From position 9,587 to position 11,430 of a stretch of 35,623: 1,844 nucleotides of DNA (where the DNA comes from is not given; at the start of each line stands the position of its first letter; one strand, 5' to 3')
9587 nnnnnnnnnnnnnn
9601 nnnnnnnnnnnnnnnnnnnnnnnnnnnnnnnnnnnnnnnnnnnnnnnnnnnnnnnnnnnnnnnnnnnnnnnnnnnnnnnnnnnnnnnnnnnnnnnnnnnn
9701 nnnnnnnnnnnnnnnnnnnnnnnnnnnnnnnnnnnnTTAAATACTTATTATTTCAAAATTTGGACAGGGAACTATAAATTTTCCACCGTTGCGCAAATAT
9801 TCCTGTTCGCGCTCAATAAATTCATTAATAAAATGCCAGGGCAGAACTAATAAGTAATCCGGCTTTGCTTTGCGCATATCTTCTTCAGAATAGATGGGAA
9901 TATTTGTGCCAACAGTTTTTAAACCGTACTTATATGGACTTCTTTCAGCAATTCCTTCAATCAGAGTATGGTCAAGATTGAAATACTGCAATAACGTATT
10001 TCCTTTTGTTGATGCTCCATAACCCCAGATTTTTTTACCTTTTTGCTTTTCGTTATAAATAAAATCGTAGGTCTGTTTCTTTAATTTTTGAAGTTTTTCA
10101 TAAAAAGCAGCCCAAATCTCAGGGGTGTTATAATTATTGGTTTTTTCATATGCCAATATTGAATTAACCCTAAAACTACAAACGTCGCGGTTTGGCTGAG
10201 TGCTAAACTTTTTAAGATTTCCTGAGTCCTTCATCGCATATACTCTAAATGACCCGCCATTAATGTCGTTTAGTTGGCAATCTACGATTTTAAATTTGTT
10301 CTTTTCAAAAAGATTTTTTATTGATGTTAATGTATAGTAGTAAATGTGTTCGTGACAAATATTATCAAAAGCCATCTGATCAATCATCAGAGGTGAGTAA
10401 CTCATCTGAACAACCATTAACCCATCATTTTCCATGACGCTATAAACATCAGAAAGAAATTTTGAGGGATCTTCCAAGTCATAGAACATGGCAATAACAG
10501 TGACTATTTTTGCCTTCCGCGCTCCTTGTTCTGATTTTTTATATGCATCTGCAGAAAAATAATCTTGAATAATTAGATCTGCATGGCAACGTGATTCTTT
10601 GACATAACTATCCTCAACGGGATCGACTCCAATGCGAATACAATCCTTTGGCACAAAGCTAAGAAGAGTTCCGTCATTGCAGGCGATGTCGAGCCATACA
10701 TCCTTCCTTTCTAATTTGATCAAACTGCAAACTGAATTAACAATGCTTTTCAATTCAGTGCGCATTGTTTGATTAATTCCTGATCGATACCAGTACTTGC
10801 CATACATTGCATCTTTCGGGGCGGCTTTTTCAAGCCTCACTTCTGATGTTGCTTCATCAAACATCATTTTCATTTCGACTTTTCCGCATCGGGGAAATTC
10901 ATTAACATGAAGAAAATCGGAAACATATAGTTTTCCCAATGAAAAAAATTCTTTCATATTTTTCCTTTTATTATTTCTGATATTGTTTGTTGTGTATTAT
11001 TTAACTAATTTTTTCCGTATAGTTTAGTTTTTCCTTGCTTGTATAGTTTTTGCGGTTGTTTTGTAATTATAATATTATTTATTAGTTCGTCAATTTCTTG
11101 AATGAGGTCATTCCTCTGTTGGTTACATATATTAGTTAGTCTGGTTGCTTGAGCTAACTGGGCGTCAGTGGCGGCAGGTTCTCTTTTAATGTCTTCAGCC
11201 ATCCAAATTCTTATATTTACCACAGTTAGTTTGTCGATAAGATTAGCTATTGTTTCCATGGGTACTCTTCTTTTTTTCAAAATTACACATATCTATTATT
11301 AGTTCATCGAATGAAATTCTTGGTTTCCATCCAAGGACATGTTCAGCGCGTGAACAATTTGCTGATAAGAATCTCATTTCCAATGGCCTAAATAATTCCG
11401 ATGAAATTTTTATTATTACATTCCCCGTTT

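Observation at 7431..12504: AT-rich island inserted at the 3' end of tRNA-Lys between frr and clpX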

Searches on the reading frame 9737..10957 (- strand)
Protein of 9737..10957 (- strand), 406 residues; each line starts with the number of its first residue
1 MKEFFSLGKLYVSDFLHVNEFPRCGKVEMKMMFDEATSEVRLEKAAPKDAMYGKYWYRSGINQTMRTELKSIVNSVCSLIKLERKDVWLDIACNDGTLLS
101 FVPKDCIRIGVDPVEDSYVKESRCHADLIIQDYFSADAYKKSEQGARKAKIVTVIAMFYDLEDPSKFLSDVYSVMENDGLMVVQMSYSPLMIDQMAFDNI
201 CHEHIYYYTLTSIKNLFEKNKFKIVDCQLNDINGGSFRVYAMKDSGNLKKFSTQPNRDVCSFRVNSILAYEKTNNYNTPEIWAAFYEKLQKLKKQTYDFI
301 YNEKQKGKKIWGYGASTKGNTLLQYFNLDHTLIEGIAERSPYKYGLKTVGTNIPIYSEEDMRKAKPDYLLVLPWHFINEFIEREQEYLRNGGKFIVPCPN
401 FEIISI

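Call 4: search_protein_families(library=pfam, proteins=[window:9737-10957:-], max_evalue=0.1)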
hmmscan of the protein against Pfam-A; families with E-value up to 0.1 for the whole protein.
window:9737-10957:- (406 aa): 4 families
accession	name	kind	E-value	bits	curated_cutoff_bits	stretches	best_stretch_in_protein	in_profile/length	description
PF08484.17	Methyltransf_14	-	2.3e-45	154.7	23.5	1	232-399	2-160/160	C-methyltransferase C-terminal domain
PF13489.12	Methyltransf_23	-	3e-13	50.2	27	1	81-225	19-162/164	Methyltransferase domain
PF08241.18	Methyltransf_11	-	0.004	18.2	21.2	1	89-183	1-95/95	Methyltransferase domain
PF08242.18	Methyltransf_12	-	0.0086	17.2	30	1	89-180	1-97/98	Methyltransferase domain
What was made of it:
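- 9737..10957 (-): NDP-hexose C-methyltransferase, 406 aa. Pfam Methyltransf_14 E 2e-45 and Methyltransf_23 E 3e-13 (call 4).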

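Call 7: search_protein_families(library=ncbifam, proteins=[window:9737-10957:-], max_evalue=0.1)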
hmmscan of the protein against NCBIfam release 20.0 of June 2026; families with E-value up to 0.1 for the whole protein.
window:9737-10957:- (406 aa): 4 families
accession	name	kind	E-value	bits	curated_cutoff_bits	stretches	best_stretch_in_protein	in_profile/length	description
TIGR01983.1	UbiG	equivalog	0.0052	16.1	102.95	1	81-183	47-151/228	bifunctional 2-polyprenyl-6-hydroxyphenol methylase/3-demethylubiquinol 3-O-methyltransferase UbiG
TIGR02072.1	BioC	equivalog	0.014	15.2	184.95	1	73-231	20-180/244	malonyl-ACP O-methyltransferase BioC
TIGR04345.1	ovoA_Cterm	equivalog_domain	0.014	14.9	170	0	152-188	138-174/242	putative 4-mercaptohistidine N1-methyltransferase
NF008182.0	PRK10931.1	equivalog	0.064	12.3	379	0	342-389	48-100/246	3'(2'),5'-bisphosphate nucleotidase CysQ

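Call 53: search_solved_structures(query=window:9737-10957:-, max_evalue=0.001, show_alignments=1)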
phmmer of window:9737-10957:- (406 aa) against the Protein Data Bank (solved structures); distinct sequences matched with E-value up to 0.001: 10.
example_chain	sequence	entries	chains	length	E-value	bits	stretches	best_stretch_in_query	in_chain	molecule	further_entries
4rv9_A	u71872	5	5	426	3e-34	121.9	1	47-403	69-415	D-mycarose 3-C-methyltransferase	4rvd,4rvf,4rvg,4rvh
4e2w_A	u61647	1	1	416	1.6e-28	103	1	3-401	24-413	TcaB9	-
3ndi_A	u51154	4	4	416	2.6e-28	102.3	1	3-401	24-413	Methyltransferase | TcaB9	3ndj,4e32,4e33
4e2x_A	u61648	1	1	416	2.6e-28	102.3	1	3-401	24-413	TcaB9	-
4e30_A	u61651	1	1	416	4.2e-28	101.6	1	3-401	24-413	TcaB9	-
4e31_A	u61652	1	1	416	6.4e-28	101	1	3-401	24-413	TcaB9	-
4e2y_A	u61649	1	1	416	6.8e-28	100.9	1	3-401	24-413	TcaB9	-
4e2z_A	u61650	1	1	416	2.4e-27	99.1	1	3-401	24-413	TcaB9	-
5t64_A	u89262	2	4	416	1.3e-23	86.8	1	35-403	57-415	Sugar 3-C-methyl transferase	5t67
5t6b_A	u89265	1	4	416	5.7e-23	84.7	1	35-401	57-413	Sugar 3-C-methyl transferase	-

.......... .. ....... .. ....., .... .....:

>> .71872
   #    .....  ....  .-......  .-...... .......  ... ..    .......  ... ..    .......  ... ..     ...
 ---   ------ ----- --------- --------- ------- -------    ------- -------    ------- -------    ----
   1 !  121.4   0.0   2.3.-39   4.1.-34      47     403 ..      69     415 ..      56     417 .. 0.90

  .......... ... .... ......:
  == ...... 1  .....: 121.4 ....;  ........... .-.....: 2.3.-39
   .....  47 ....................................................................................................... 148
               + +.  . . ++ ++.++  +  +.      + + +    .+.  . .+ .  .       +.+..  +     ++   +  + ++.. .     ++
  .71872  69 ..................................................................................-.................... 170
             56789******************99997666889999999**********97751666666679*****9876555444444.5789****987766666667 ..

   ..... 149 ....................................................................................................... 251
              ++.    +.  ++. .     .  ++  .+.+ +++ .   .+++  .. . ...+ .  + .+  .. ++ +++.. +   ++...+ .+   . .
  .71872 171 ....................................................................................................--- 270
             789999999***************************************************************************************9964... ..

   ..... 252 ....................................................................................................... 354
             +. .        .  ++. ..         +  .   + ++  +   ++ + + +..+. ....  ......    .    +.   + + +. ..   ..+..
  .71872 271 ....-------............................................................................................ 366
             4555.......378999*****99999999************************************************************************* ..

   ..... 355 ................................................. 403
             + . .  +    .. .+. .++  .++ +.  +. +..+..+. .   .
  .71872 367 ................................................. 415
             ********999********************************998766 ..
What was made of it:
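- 9737..10957 (-): PDB sequence hits are D-mycarose 3-C-methyltransferase 4rv9 (E 3e-34), TcaB9 and the sugar 3-C-methyltransferase 5t64 (call 53).
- On NDP-hexose C-methyltransferase (TylC3/TcaB9 type): Aligned over residues 47-403 to 4rv9 (call 53).
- Closest known: TylC3 / TcaB9 / KijD1 sugar 3-C-methyltransferases. Same: Full-length homology (E 3e-34 to 1e-23) and the same Methyltransf_23 plus Methyltransf_14 architecture (calls 4, 53).
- Its solved relatives use dTDP-sugars (call 53). TylC3-type methyltransferases are best known from natural-product sugars (call 53).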

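Call 65: find_related_loci(query=window:9737-10957:-, collection=metagenome_contigs, flank=10000)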
Query window:9737-10957:- (406 aa) in metagenome_contigs; peptide patterns used: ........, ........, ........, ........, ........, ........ (x = any residue, [..] = any of these).
600 stretches matched a pattern (row limit reached: there are more); 436 encode a relative of the query (tblastn E <= 1e-3); the best 80 are kept; 80 distinct loci.
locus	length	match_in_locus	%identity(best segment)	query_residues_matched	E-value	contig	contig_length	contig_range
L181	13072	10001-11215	94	1-405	0e+0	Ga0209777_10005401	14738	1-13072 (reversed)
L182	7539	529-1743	93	1-405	0e+0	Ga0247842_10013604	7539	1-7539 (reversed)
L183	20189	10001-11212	75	1-404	0e+0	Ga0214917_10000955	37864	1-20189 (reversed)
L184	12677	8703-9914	75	1-404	0e+0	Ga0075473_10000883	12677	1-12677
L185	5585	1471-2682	74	1-404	0e+0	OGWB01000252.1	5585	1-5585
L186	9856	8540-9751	74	1-404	0e+0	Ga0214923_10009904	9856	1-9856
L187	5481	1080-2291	74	1-404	0e+0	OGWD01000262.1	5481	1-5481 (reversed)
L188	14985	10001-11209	72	1-405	0e+0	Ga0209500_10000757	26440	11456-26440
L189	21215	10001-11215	69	1-405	0e+0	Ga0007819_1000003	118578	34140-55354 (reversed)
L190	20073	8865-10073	68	1-405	0e+0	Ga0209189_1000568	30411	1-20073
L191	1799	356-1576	70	1-405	0e+0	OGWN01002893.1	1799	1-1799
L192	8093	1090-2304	68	1-405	0e+0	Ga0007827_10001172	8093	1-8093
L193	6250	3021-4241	69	1-404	0e+0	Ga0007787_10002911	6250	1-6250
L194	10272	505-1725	69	1-404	0e+0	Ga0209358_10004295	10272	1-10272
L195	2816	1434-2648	67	1-406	0e+0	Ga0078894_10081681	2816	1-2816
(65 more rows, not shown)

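Call 67: search_dna_similar(query=window:9737-10957:-, collection=phages, mode=protein, max_evalue=1e-20, max_rows=25)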
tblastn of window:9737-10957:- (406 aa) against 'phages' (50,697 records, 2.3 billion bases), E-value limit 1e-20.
Records with a match: 5; places in all: 7; records where one place covers at least 80% of the query: 5.
Best place of each record, by identity: 60-80% 2; <60% 3.
By first word of the organism name: uncultured 4; Synechococcus 1.
By host as written in the record: - 4; Synechococcus sp. 1.
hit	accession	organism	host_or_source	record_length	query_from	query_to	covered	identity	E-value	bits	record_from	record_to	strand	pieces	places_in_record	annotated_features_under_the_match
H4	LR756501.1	uncultured phage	metagenomic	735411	1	405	100%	63.3%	4e-174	545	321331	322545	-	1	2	record has no annotation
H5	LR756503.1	uncultured phage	metagenomic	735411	1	405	100%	63.3%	4e-174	545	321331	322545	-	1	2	record has no annotation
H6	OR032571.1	Synechococcus phage DSL-LC02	Synechococcus sp.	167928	24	406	94%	35.5%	4e-64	228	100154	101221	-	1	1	methyltransferase domain-containing protein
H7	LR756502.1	uncultured phage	metagenomic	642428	1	395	97%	23.7%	5e-29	125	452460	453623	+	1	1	record has no annotation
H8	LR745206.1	uncultured phage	metagenomic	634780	40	385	85%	27.0%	5e-26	116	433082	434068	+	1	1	record has no annotation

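Call 75: search_protein_families(library=pfam, alignment_id=A6, max_evalue=0.00001)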
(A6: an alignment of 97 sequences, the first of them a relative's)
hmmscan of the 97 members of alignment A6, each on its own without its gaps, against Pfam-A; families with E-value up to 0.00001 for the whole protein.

A. member 1, L183:230-538:+ (102 aa): 1 family
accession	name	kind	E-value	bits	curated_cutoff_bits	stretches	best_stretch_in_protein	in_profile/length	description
PF08406.16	CbbQ_C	-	7.4e-08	32.9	20.6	1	7-69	11-72/85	CbbQ/NirQ/NorQ C-terminal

B. families by the number of members that match (of 97 scanned): 63 families (the first 25 are shown)
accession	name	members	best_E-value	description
PF16363.11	GDP_Man_Dehyd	6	8e-143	GDP-mannose 4,6 dehydratase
PF01370.27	Epimerase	6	3.9e-75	NAD dependent epimerase/dehydratase family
PF08484.17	Methyltransf_14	5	6.1e-47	C-methyltransferase C-terminal domain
PF13489.12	Methyltransf_23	5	2.2e-14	Methyltransferase domain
PF00852.26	Glyco_transf_10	3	1.1e-21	Glycosyltransferase family 10 (fucosyltransferase) C-term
PF04321.23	RmlD_sub_bind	3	8.4e-11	RmlD substrate binding domain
PF00535.33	Glycos_transf_2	2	1.8e-14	Glycosyl transferase family 2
PF02867.20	Ribonuc_red_lgC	1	3e-122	Ribonucleotide reductase, barrel domain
PF00478.31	IMPDH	1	2.4e-93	IMP dehydrogenase / GMP reductase domain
PF01041.23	DegT_DnrJ_EryC1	1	1.5e-52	DegT/DnrJ/EryC1/StrS aminotransferase family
PF02511.20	Thy1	1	8.4e-52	Thymidylate synthase complementing protein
PF01818.22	Translat_reg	1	2.3e-46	Bacteriophage translational regulator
PF00154.27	RecA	1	1.9e-35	recA bacterial DNA recombination protein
PF00005.33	ABC_tran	1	3.5e-35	ABC transporter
PF08459.17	UvrC_RNaseH_dom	1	1e-32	UvrC RNAse H endonuclease domain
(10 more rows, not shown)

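Call 76: search_protein_families(library=phrogs, alignment_id=A6, max_evalue=0.00001)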
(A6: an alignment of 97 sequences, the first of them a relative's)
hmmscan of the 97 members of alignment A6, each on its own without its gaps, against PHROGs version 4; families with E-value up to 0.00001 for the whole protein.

A. member 1, L183:230-538:+ (102 aa): 1 family
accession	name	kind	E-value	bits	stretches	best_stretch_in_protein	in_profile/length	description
phrog_249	-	moron, auxiliary metabolic gene and host takeover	2.1e-22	81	1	4-89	291-365/380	porphyrin biosynthesis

B. families by the number of members that match (of 97 scanned): 96 families (the first 25 are shown)
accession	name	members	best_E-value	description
phrog_540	-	6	6.5e-102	nucleotide-sugar epimerase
phrog_2002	-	2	3.2e-20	Holliday junction resolvase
phrog_84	-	1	1.6e-180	ribonucleoside-diphosphate reductase large subunit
phrog_3139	-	1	6.7e-121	aminotransferase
phrog_168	-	1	3.7e-120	clamp loader of DNA polymerase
phrog_2392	-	1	5e-108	ABC transporter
phrog_9582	-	1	2.7e-93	dehydrogenase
phrog_77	-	1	1.3e-92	SbcC-like subunit of palindrome specific endonuclease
phrog_223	-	1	4.3e-65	DNA polymerase processivity factor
phrog_85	-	1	1.3e-64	thymidylate synthase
phrog_242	-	1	3.2e-60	translation repressor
phrog_3844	-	1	7.4e-60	NrdA-like aerobic NDP reductase large subunit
phrog_30939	-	1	7.6e-60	ribonucleotide reductase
phrog_97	-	1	5.4e-57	UvsX-like recombinase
phrog_22664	-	1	5.9e-52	-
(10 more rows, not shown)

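Call 92: search_protein_families(library=phrogs, proteins=[L183:15089-15583:+, L183:15576-15989:+, L183:16115-16606:+, L183:16865-17170:+, L183:17167-17460:+, L183:18155-18778:-, L183:19012-19359:-, L183:19363-20049:-, L183:4081-4989:+, L183:9081-10004:+], max_evalue=0.00001)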
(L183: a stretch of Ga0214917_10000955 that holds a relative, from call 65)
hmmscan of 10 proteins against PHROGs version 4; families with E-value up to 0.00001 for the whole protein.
L183:15089-15583:+ (164 aa): 2 families
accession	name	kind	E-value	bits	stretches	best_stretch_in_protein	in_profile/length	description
phrog_225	-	DNA, RNA and nucleotide metabolism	9.3e-40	137.2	1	36-162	18-147/160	clamp loader of DNA polymerase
phrog_30971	-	DNA, RNA and nucleotide metabolism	4.7e-26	92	1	84-162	3-81/82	clamp loader of DNA polymerase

L183:15576-15989:+ (137 aa): 1 family
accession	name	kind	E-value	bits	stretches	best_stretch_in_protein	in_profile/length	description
phrog_242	-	other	3.2e-60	202.7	1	15-136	10-132/136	translation repressor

L183:16115-16606:+ (163 aa): 1 family
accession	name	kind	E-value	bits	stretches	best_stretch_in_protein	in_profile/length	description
phrog_432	-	other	1.6e-42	145.8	1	5-141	12-148/148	Hsp20 heat shock protein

L183:16865-17170:+ (101 aa): 3 families
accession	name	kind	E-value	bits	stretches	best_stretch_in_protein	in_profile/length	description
phrog_527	-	unknown function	2.3e-10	41.6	1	2-89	4-86/97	-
phrog_483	-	unknown function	2e-07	31.7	1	1-87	4-80/82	-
phrog_471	-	other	9e-06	26.9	1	4-87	10-97/138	methylamine utilization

L183:17167-17460:+ (97 aa): 0 families

L183:18155-18778:- (207 aa): 1 family
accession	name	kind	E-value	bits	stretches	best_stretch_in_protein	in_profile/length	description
phrog_25359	-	unknown function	1.2e-15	58.3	1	53-129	5-79/94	-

L183:19012-19359:- (115 aa): 1 family
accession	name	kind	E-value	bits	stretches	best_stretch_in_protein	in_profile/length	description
phrog_1322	-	moron, auxiliary metabolic gene and host takeover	2.8e-10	41.2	1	35-99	6-72/87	membrane protein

L183:19363-20049:- (228 aa): 0 families

L183:4081-4989:+ (302 aa): 0 families

L183:9081-10004:+ (307 aa): 1 family
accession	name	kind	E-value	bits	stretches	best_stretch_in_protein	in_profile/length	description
phrog_540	-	DNA, RNA and nucleotide metabolism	1.4e-81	276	1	1-306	289-598/715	nucleotide-sugar epimerase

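Call 94: search_protein_families(library=pfam, proteins=[L189:426-3545:+, L189:3546-5438:+, L189:6132-7430:+, L189:7432-8205:+, L189:8183-9013:+, L189:9010-9738:+, L189:11221-11832:+, L189:11842-12840:+, L189:16110-17378:+, L189:18750-19586:+], max_evalue=0.00001)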
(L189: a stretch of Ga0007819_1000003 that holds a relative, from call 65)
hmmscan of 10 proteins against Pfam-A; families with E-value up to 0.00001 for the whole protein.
L189:426-3545:+ (1039 aa): 0 families

L189:3546-5438:+ (630 aa): 5 families
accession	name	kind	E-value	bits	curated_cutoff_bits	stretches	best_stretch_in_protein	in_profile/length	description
PF04851.21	ResIII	-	2.9e-15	57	22.5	1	104-289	3-163/164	Type III restriction enzyme, res subunit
PF00176.29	SNF2-rel_dom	-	3.6e-12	46.4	24.9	1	108-394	1-252/290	SNF2-related domain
PF00271.37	Helicase_C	-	7.1e-12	46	23.5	1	462-568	10-109/110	Helicase conserved C-terminal domain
PF00270.35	DEAD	-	2.3e-08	34.4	26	1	116-289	7-161/167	DEAD/DEAH box helicase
PF18766.7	SWI2_SNF2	-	9.5e-08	32.4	26.7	1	109-301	2-168/221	SWI2/SNF2 ATPase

L189:6132-7430:+ (432 aa): 2 families
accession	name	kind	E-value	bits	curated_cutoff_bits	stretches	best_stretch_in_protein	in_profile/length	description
PF00534.26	Glycos_transf_1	-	7.6e-12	45.5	26.4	1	290-358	86-144/172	Glycosyl transferases group 1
PF13692.12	Glyco_trans_1_4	-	1.9e-09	38.4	27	1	288-347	68-128/142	Glycosyl transferases group 1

L189:7432-8205:+ (257 aa): 0 families

L189:8183-9013:+ (276 aa): 1 family
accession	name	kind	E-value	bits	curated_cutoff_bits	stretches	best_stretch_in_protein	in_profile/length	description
PF00852.26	Glyco_transf_10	-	1.1e-11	45.2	23.9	1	131-236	3-113/182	Glycosyltransferase family 10 (fucosyltransferase) C-term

L189:9010-9738:+ (242 aa): 0 families

L189:11221-11832:+ (203 aa): 0 families

L189:11842-12840:+ (332 aa): 2 families
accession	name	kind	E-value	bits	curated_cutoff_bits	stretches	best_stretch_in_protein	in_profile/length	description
PF01370.27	Epimerase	-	1.5e-37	129.7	20.9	1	4-256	1-240/240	NAD dependent epimerase/dehydratase family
PF16363.11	GDP_Man_Dehyd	-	3.7e-27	96.1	27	1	5-318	1-332/332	GDP-mannose 4,6 dehydratase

L189:16110-17378:+ (422 aa): 2 families
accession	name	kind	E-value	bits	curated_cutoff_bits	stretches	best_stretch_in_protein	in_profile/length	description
PF00535.33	Glycos_transf_2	-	1.8e-14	54.5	23.3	1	15-132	7-133/168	Glycosyl transferase family 2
PF08241.18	Methyltransf_11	-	1.7e-07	32.2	21.2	1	286-336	44-94/95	Methyltransferase domain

L189:18750-19586:+ (278 aa): 1 family
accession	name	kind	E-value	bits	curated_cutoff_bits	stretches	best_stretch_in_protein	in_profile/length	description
PF03452.20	Anp1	-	7.3e-08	32.6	28.8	1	4-162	18-188/263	Anp1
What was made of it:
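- Tried and rejected: The reading of L189 as a possible giant-virus contig because of Anp1 and GT15-type genes (call 94).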

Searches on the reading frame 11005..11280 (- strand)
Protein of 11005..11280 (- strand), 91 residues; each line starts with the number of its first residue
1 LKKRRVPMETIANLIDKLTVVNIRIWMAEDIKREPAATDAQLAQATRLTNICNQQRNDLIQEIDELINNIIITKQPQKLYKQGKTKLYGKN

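Call 4: search_protein_families(library=pfam, proteins=[window:11005-11280:-], max_evalue=0.1)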
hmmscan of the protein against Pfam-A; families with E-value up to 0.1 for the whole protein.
window:11005-11280:- (91 aa): 2 families
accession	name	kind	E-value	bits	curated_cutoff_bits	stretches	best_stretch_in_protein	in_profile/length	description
PF14063.11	DUF4254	-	2.5e-10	40.8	27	1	14-73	3-62/144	Protein of unknown function (DUF4254)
PF16471.10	JIP_LZII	-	0.008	16.8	30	1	50-88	22-60/71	JNK-interacting protein leucine zipper II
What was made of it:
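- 11005..11259 (-): DUF4254 small protein, 84 aa from the ATG at 11259. It overlaps the Gmd stop by 17 nt. Pfam PF14063 scores 40.8 bits against a cut-off of 27 (call 4).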

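Call 7: search_protein_families(library=ncbifam, proteins=[window:11005-11280:-], max_evalue=0.1)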
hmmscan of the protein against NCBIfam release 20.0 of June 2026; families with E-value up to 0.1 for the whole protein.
window:11005-11280:- (91 aa): 0 families

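Call 68: search_dna_similar(query=window:11005-11259:-, collection=phages, mode=protein, max_evalue=0.001, max_rows=25)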
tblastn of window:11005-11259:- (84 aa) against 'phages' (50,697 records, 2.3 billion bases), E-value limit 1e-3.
Records with a match: 2; places in all: 2; records where one place covers at least 80% of the query: 2.
Best place of each record, by identity: <60% 2.
By first word of the organism name: uncultured 2.
By host as written in the record: - 2.
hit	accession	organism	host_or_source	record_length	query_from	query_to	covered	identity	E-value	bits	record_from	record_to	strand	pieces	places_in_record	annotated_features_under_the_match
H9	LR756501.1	uncultured phage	metagenomic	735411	1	83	99%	59.0%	2e-22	94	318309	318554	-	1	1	record has no annotation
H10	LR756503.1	uncultured phage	metagenomic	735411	1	83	99%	59.0%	2e-22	94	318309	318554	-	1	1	record has no annotation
